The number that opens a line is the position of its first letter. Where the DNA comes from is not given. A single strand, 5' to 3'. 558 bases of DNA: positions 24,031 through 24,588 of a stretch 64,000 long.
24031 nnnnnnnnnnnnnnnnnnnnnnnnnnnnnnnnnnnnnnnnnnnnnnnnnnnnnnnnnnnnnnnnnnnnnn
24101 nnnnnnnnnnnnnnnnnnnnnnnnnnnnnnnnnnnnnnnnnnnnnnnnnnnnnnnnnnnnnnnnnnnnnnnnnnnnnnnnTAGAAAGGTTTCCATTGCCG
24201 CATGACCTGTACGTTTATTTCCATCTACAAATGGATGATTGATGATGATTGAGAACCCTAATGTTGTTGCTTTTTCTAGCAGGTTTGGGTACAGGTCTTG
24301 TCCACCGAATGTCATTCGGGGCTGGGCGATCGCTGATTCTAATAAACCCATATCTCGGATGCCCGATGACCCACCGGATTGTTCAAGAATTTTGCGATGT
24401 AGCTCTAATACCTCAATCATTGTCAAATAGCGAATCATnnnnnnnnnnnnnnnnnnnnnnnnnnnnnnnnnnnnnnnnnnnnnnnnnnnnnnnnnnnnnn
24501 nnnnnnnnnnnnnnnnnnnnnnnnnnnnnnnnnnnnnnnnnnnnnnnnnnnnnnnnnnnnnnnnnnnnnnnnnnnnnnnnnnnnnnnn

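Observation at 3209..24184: MITE termini repeatedly supply the stop codon of the upstream gene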

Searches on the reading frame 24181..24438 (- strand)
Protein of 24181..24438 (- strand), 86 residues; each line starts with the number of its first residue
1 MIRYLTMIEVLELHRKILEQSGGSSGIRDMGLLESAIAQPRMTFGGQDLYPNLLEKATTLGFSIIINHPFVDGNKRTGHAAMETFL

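Call 25: search_protein_families(library=pfam, proteins=[window:24181-24438:-], max_evalue=0.01)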
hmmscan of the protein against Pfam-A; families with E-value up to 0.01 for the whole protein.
window:24181-24438:- (86 aa): 1 family
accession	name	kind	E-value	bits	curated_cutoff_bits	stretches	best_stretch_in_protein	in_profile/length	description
PF02661.23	Fic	-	4.4e-21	76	24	1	4-86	1-93/93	Fic/DOC family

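Call 27: search_protein_families(library=ncbifam, proteins=[window:24181-24438:-], max_evalue=0.01)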
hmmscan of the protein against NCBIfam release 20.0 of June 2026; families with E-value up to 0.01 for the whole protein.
window:24181-24438:- (86 aa): 1 family
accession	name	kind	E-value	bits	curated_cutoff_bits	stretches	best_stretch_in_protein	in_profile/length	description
TIGR01550.1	DOC_P1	subfamily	7.7e-09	35.8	38.65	1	5-86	2-84/122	type II toxin-antitoxin system death-on-curing family toxin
